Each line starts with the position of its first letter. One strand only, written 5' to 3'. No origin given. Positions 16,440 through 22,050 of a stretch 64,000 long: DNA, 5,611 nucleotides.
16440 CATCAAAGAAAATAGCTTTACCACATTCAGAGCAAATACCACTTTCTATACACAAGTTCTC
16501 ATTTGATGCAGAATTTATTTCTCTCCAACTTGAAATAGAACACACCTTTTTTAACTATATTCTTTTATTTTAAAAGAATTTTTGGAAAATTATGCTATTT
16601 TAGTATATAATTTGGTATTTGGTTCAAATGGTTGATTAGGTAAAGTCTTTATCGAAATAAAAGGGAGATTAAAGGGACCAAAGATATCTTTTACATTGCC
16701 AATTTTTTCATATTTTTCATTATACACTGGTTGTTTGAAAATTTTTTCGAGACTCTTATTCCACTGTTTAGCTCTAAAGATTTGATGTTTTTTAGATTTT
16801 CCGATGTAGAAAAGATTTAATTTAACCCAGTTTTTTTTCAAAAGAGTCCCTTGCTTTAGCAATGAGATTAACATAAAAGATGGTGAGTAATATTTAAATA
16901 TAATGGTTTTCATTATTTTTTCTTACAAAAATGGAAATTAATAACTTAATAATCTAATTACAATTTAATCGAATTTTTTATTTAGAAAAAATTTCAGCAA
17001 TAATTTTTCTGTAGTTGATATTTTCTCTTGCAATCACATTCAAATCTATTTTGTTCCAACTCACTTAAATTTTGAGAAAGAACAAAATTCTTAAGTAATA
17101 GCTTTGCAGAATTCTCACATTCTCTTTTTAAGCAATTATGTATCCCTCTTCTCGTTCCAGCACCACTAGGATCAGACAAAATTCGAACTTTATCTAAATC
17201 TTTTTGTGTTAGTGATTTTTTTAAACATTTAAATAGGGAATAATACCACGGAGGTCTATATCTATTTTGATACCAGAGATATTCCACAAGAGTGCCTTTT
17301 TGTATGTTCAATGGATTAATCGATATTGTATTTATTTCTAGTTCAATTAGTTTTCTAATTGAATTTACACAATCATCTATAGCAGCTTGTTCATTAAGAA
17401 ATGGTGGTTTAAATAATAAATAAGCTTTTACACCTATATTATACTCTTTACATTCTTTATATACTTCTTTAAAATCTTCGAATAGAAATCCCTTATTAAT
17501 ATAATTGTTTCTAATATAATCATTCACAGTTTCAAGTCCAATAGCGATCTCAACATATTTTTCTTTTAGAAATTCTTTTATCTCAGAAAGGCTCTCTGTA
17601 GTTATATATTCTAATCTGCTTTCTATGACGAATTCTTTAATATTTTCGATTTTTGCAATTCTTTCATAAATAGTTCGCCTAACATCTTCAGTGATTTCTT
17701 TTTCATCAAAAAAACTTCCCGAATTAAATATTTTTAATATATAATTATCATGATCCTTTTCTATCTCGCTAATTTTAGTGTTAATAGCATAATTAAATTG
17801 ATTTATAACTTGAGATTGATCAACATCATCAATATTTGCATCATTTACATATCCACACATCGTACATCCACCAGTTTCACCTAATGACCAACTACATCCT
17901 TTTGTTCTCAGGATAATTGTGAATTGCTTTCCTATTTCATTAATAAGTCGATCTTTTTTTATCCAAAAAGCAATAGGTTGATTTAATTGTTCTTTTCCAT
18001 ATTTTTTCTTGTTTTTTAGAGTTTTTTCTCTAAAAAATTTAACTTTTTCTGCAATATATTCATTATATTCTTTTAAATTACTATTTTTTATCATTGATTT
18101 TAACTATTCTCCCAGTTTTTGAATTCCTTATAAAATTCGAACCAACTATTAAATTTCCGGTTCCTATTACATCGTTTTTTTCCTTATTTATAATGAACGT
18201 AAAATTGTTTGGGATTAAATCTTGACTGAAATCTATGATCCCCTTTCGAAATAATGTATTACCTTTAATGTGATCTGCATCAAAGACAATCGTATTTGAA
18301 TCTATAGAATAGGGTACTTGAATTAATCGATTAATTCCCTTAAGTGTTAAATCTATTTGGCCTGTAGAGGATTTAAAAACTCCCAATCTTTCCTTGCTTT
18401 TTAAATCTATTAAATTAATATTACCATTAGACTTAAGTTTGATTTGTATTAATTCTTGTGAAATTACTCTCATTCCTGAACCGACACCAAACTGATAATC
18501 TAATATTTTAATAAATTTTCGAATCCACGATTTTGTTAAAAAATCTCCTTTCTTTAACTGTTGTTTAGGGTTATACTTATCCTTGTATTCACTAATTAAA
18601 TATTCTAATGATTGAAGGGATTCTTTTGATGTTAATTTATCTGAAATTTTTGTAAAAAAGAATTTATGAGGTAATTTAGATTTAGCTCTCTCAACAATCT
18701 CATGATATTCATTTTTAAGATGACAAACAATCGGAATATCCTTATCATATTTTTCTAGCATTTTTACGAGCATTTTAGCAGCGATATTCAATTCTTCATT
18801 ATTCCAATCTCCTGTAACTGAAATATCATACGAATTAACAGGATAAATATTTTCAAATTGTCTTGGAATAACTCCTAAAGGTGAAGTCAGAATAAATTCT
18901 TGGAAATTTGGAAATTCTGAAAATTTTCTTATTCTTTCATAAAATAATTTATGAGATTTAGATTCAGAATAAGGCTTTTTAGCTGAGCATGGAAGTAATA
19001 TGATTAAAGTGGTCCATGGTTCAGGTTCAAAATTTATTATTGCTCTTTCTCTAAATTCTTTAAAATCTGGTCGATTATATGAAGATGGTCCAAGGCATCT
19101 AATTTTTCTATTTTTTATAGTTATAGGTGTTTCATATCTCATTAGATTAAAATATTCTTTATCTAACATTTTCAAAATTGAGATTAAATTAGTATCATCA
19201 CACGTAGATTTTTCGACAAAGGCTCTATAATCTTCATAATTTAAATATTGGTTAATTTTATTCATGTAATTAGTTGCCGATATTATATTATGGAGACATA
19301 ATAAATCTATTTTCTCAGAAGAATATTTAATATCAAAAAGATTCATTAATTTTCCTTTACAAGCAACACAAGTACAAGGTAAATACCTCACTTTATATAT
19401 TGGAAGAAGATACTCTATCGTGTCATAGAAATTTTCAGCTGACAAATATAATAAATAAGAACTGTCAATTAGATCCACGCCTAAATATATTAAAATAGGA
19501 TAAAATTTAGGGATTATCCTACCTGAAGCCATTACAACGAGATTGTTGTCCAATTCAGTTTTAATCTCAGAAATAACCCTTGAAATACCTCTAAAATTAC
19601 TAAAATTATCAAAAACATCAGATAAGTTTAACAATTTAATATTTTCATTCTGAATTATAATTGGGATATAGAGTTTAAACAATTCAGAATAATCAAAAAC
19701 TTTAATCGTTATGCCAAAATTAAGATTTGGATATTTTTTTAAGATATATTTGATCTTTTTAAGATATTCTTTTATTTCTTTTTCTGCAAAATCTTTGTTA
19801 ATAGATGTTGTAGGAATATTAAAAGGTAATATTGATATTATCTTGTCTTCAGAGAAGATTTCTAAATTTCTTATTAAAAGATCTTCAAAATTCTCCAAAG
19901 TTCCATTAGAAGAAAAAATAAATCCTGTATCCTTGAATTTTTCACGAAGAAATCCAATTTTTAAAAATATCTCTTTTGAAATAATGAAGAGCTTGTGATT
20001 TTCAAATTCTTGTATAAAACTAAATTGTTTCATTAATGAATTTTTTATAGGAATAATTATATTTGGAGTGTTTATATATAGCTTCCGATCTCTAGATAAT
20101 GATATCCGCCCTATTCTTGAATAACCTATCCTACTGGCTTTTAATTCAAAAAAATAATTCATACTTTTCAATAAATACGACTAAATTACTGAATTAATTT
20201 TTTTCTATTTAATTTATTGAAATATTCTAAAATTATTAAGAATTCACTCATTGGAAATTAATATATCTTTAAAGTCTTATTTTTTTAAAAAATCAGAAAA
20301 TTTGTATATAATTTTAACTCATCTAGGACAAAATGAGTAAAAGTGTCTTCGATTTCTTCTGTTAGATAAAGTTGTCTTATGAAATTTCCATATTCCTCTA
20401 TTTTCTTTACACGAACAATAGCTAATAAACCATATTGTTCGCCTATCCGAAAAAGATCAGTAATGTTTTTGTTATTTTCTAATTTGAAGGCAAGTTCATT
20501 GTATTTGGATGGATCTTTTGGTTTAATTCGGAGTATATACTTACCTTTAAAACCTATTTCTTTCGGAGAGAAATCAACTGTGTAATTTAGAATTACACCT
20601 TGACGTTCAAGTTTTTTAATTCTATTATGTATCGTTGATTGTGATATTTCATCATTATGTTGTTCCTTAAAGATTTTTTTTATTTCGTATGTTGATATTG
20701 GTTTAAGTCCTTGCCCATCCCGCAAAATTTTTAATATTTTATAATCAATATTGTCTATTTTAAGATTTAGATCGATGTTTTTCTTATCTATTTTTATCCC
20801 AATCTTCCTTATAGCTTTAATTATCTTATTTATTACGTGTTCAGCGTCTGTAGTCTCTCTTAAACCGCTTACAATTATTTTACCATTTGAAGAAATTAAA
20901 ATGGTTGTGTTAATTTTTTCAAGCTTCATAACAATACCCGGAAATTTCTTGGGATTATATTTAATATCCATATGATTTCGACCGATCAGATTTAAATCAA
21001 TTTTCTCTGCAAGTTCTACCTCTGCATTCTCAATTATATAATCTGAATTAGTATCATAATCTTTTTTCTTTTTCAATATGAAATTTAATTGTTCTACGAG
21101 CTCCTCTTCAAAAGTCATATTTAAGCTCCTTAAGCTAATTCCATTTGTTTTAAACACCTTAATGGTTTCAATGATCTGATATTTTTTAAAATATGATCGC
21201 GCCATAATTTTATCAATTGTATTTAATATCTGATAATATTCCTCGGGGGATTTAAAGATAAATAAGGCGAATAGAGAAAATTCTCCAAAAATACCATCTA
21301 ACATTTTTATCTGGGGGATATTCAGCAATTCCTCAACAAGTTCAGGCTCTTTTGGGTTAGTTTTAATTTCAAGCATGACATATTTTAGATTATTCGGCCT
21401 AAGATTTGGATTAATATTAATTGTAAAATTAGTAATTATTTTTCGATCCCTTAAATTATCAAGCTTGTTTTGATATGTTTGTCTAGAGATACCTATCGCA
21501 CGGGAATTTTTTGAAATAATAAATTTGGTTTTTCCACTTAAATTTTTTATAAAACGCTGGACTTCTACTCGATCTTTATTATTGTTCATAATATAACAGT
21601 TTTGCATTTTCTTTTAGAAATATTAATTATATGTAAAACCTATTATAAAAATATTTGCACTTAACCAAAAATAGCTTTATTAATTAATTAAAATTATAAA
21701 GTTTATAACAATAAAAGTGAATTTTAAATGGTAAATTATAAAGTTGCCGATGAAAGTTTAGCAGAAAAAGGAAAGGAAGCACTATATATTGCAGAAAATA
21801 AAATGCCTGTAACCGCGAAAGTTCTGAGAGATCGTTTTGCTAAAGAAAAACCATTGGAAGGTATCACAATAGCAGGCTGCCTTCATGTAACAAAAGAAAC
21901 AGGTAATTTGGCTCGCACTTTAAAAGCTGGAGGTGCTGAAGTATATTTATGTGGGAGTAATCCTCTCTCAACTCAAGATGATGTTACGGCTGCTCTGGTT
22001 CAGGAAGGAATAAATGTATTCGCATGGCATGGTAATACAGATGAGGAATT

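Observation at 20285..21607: Chimeric protein: two Lrp/AsnC modules flanking a single TBP repeat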

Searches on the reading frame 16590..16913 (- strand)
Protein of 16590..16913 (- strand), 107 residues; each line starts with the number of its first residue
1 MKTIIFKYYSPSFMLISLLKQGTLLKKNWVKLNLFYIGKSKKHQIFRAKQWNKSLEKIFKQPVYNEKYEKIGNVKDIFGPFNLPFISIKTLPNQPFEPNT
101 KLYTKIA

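Call 25: search_protein_families(library=pfam, proteins=[window:16590-16913:-], max_evalue=0.001)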
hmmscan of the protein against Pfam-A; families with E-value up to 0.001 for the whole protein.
window:16590-16913:- (107 aa): 1 family
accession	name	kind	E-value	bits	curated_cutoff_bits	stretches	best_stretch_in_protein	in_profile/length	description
PF04410.20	Gar1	-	5.2e-07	29.8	29.3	1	59-104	30-81/92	Gar1/Naf1 RNA binding region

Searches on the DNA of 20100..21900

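Call 60: search_rna_families(source=window, start=20100, end=21900, threshold=evalue, max_evalue=1)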
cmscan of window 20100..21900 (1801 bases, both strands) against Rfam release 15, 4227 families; matches with E-value up to 1: 1.
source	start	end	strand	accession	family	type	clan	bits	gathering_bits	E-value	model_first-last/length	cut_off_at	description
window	20100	20174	-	RF02769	Ysr202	Gene; sRNA;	-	13.6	315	0.52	1-77/282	3'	Yersinia sRNA 202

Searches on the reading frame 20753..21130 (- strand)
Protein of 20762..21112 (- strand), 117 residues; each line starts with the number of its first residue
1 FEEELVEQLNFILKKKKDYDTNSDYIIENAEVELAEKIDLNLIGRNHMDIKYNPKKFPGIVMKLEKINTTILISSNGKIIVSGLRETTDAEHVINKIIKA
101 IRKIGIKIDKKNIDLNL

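Call 29: search_protein_representatives(protein=window:20762-21112:-)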
Query: 117 residues. Proteins with E-value up to 0.001 (for the whole library): 1976; up to 1e-10: 292; up to 1e-30: 0. The best 150 are listed.
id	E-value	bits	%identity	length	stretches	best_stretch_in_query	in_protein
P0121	1.3e-28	115.5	40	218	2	18-110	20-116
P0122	2.4e-26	108.2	30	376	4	32-111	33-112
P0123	3.3e-22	94.8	34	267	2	25-110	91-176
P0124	3.4e-22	94.8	33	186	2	26-109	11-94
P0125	3.5e-22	94.8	48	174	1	14-113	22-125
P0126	4.7e-21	91.1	28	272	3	24-109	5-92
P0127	1.9e-20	89.2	31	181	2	31-111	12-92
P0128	2.0e-20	89.1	43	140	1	10-105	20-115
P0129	6.0e-20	87.6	32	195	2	14-111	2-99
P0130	8.4e-20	87.1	31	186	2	16-110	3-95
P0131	9.6e-20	86.9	34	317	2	32-105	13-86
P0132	2.0e-19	85.9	33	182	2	26-112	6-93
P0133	3.3e-19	85.2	52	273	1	1-113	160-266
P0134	4.7e-19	84.7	32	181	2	31-111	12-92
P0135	1.0e-18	83.7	34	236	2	32-110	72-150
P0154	2.3e-16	76.1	28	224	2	25-110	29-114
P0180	2.4e-15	72.8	41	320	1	30-114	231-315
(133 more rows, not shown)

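Call 43: search_protein_families(library=pfam, proteins=[P0180, P0121], max_evalue=0.1)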
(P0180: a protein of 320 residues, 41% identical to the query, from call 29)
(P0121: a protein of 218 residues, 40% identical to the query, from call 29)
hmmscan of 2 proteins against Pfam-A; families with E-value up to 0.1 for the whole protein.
P0180 (320 aa): 2 families
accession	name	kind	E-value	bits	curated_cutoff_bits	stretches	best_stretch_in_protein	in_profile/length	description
PF00352.27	TBP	-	1.9e-23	82.6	22.9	1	229-304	7-84/85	Transcription factor TFIID (or TATA-binding protein, TBP)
PF15409.12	PH_8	-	0.1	13.4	30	0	107-148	11-50/89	Pleckstrin homology domain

P0121 (218 aa): 2 families
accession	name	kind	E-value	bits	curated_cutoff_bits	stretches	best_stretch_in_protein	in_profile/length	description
PF00352.27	TBP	-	2.6e-54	181.4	22.9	2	119-199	2-84/85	Transcription factor TFIID (or TATA-binding protein, TBP)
PF05527.17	TNFAIP8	-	0.071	13.4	22.5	0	92-141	49-98/181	Tumor necrosis factor alpha-induced protein 8-like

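Call 52: list_cluster_members(proteins=[P0121, P0180, P0001, P0154])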
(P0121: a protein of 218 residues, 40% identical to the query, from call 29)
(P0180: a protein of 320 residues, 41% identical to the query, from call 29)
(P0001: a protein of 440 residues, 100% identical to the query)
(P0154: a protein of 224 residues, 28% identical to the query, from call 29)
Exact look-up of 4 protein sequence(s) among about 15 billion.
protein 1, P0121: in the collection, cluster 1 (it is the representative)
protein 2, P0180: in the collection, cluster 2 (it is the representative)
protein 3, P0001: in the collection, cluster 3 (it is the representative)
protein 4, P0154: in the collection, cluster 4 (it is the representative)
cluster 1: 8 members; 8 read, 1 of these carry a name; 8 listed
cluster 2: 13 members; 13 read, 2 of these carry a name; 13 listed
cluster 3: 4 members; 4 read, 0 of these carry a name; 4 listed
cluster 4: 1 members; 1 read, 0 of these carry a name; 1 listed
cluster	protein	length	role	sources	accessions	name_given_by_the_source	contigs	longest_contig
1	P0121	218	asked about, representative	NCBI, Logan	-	-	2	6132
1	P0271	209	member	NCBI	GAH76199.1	unnamed protein product, partial [marine sediment metagenome]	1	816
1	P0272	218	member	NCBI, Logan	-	-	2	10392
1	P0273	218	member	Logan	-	-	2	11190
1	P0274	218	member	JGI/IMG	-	-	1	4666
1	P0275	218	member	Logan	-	-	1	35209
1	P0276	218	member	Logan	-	-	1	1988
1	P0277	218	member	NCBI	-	-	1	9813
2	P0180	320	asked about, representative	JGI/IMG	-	-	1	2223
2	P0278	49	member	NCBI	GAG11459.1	unnamed protein product, partial [marine sediment metagenome]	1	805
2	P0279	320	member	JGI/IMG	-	hypothetical protein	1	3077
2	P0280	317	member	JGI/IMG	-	-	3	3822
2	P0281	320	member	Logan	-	-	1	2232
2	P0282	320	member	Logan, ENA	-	-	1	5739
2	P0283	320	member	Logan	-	-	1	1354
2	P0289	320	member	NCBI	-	-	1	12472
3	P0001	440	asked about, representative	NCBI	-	-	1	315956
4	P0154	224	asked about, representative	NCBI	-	-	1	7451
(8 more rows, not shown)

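Call 53: find_encoding_contigs(protein=P0275, flank=8000, max_places=2)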
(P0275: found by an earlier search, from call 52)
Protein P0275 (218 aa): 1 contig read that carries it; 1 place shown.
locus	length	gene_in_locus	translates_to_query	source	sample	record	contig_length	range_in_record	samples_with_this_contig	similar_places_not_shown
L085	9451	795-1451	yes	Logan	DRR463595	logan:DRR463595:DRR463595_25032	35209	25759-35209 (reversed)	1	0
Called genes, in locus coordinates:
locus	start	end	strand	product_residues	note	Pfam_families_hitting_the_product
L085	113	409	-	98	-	-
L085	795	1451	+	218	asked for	PF00352:TBP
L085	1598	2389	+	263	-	-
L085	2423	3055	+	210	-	PF01066:CDP-OH_P_transf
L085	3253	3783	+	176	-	PF00025:Arf, PF00071:Ras, PF08477:Roc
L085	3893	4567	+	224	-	PF01865:PhoU_div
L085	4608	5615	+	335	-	PF01384:PHO4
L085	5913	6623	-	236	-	PF12802:MarR_2 (weak), PF01982:CTP-dep_RFKase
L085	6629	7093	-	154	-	PF01467:CTP_transf_like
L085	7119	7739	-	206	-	PF01997:Translin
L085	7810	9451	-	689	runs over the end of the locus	PF08915:tRNA-Thr_ED, PF00587:tRNA-synt_2b, PF03129:HGTP_anticodon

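Call 54: find_encoding_contigs(protein=P0289, flank=6000, max_places=2)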
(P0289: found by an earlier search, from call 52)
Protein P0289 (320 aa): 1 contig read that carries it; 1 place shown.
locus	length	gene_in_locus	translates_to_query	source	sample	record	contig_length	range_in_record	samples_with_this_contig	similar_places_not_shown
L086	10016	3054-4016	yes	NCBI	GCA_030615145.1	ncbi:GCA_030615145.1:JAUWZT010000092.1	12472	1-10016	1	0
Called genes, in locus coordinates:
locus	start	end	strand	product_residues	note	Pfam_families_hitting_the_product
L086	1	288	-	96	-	?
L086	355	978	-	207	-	PF06445:GyrI-like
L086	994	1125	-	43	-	-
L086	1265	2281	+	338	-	PF01978:TrmB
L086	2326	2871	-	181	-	-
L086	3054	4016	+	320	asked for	PF00352:TBP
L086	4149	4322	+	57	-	-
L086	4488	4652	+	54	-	-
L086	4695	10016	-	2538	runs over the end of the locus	-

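Call 72: predict_structure(alignment_id=A2)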
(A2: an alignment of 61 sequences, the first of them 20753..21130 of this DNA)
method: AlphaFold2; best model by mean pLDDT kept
length: 126 residues; sequences in the alignment: 61
mean_pLDDT: 77.2   pTM: 0.70
mean pLDDT of the five models: 77.2, 76.7, 75.8, 75.5, 73.2
residues with pLDDT >= 90: 21; 70-90: 75; 50-70: 14; < 50: 16
segments of 3 or more residues with pLDDT < 50: 26-28, 117-126
pLDDT, mean of each block of 10 residues (from residue 1): 72 86 56 75 84 77 87 89 89 81 90 60 43
secondary structure, 60 per line:
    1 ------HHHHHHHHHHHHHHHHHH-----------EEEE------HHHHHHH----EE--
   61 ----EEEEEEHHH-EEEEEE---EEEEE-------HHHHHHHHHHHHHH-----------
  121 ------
elements in order: H7-24 E36-39 H46-52 E65-70 E75-80 E84-88 H96-109

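Call 75: fold_search(model_id=the predicted structure, library=pdb)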
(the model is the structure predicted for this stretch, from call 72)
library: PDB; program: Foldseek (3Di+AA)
matches with E <= 10: 1014; with E <= 0.001: 43
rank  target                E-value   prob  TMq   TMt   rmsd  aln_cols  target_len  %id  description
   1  7egb_P                4.0e-06  1.00  0.49  0.36   2.9        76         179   30  TFIID-based holo PIC on SCP promoter (released 2021-05-05)
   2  1qn3_A                5.1e-06  1.00  0.49  0.35   2.9        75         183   29  Crystal structure of the C(-25) Adenovirus major late promoter TATA box variant bound to wild-type TBP (Arabidopsis th (released 2000-02-06)
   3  2z8u_P                5.8e-06  1.00  0.48  0.37   3.4        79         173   30  Methanococcus jannaschii TBP (released 2008-08-26)
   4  1vok_A                6.1e-06  1.00  0.49  0.34   2.8        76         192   29  ARABIDOPSIS THALIANA TBP (DIMER) (released 1996-11-08)
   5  1cdw_A                6.5e-06  1.00  0.48  0.35   2.9        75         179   31  HUMAN TBP CORE DOMAIN COMPLEXED WITH DNA (released 1996-12-23)
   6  4rod_B                7.9e-06  1.00  0.49  0.36   2.8        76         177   30  Human TFIIB-related factor 2 (Brf2) and TBP bound to TRNAU1 promoter (released 2015-12-30)
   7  7o4i_O                8.4e-06  1.00  0.53  0.39   2.6        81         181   31  Yeast RNA polymerase II transcription pre-initiation complex with initial transcription bubble (released 2021-06-16)
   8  5iy6_P                8.9e-06  1.00  0.49  0.35   3.0        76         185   30  Human holo-PIC in the closed state (released 2016-05-18)
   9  1qn6_A                8.9e-06  1.00  0.49  0.35   2.9        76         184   29  Crystal structure of the T(-26) Adenovirus major late promoter TATA box variant bound to wild-type TBP (Arabidopsis th (released 2000-02-07)
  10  1qn7_A                8.9e-06  1.00  0.48  0.34   2.9        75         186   29  Crystal structure of the T(-27) Adenovirus major late promoter TATA box variant bound to wild-type TBP (Arabidopsis th (released 2000-02-07)
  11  4roc_B                9.5e-06  1.00  0.49  0.36   2.8        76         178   30  Human TFIIB-related factor 2 (Brf2) and TBP bound to U6#2 promoter (released 2015-12-30)
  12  1c9b_B                1.1e-05  1.00  0.49  0.36   2.9        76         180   30  CRYSTAL STRUCTURE OF A HUMAN TBP CORE DOMAIN-HUMAN TFIIB CORE DOMAIN COMPLEX BOUND TO AN EXTENDED, MODIFIED ADENOVIRAL (released 2000-01-10)
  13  1mp9_A                1.1e-05  1.00  0.54  0.36   7.8        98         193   28  TBP from a mesothermophilic archaeon, Sulfolobus acidocaldarius (released 2003-11-04)
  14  1mp9_B                1.1e-05  1.00  0.53  0.37   8.7        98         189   26  TBP from a mesothermophilic archaeon, Sulfolobus acidocaldarius (released 2003-11-04)
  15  9k3b_U                1.3e-05  1.00  0.49  0.36   2.8        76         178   30  Human RNA Polymerase III de novo transcribing complex 10 overall (TC10-overall) (released 2025-04-16)
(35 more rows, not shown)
